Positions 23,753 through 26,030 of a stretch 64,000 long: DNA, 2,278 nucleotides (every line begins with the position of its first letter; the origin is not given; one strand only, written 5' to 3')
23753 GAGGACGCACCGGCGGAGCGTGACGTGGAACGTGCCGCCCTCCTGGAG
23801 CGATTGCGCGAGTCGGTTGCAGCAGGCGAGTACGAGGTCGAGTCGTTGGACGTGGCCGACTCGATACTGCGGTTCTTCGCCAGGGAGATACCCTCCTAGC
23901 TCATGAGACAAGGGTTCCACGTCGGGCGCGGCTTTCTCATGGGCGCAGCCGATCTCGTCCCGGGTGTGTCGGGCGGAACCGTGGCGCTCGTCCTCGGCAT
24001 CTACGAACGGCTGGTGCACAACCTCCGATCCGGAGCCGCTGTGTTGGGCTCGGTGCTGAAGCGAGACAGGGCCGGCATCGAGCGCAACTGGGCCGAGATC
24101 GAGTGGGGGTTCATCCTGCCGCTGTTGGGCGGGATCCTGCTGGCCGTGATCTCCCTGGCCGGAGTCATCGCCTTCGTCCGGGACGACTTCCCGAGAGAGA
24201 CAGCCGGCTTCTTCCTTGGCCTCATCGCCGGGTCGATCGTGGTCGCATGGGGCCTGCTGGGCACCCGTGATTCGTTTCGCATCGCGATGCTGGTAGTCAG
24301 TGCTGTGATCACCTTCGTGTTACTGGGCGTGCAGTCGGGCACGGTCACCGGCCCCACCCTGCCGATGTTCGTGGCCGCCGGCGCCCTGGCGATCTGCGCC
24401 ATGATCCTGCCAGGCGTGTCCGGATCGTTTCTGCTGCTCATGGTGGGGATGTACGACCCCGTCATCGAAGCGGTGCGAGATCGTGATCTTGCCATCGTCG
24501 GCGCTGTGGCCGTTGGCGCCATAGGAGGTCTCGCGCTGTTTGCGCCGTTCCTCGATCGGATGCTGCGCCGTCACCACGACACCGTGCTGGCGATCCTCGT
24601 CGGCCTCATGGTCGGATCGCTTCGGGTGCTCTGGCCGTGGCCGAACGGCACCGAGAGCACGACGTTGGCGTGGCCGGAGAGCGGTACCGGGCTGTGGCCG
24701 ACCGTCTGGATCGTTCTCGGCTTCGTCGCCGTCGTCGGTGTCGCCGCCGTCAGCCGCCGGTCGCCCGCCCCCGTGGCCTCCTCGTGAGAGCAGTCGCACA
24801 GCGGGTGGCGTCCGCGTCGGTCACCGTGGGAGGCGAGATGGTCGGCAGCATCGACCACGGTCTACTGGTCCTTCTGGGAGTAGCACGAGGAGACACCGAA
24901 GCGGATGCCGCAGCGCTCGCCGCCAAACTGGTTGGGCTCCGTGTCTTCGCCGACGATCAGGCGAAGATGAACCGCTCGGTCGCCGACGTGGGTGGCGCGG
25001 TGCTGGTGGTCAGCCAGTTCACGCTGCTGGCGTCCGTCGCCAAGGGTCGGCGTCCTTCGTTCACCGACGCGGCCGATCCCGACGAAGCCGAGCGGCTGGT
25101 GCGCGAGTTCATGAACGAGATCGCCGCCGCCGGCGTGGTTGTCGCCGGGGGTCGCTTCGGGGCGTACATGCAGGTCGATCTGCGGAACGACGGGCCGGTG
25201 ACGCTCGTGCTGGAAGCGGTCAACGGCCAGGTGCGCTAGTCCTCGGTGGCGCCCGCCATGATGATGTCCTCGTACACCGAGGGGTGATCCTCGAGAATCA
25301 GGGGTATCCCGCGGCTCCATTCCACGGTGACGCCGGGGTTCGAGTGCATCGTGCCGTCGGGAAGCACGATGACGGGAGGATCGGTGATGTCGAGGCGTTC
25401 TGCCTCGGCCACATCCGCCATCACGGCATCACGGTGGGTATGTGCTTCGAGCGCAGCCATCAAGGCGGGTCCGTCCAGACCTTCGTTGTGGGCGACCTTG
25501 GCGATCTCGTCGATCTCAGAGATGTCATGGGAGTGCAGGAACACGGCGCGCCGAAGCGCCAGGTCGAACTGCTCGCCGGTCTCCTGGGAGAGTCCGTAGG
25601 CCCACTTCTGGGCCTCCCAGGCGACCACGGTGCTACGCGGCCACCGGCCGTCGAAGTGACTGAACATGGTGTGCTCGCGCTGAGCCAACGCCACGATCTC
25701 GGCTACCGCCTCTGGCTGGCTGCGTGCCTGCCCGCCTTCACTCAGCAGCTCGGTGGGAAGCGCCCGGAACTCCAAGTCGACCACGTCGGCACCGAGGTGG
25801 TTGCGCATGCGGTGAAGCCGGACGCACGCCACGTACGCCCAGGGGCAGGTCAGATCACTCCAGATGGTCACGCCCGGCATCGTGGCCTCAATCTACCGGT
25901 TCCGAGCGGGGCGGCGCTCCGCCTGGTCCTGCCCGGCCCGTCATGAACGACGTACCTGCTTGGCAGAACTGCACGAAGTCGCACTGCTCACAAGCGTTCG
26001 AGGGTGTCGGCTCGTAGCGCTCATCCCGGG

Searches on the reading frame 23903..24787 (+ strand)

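Call 89: search_protein_families(library=pfam, proteins=[window:23903-24787:+], max_evalue=0.001)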
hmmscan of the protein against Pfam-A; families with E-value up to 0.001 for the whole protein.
window:23903-24787:+ (294 aa): 1 family
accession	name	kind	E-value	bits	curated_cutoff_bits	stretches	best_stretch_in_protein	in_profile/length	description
PF04018.18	VCA0040-like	-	1.1e-69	235.2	26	1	13-253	1-238/246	Undecaprenyl phosphate translocase-like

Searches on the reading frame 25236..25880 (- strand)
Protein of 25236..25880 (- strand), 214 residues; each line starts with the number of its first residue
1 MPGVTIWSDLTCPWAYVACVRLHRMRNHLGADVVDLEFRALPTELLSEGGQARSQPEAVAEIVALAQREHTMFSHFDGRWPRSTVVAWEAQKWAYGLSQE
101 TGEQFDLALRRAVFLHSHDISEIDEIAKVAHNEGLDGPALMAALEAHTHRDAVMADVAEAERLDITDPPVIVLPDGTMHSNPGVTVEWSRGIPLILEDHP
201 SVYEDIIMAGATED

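Call 89: search_protein_families(library=pfam, proteins=[window:25236-25880:-], max_evalue=0.001)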
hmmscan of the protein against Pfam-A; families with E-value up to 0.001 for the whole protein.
window:25236-25880:- (214 aa): 2 families
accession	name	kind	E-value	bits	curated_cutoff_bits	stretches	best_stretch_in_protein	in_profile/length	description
PF01323.26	DSBA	-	6.4e-13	49.3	25.6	1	4-177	2-175/191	DSBA-like thioredoxin domain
PF13743.12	Thioredoxin_5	-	3.3e-06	27.4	27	1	99-187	89-176/186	Thioredoxin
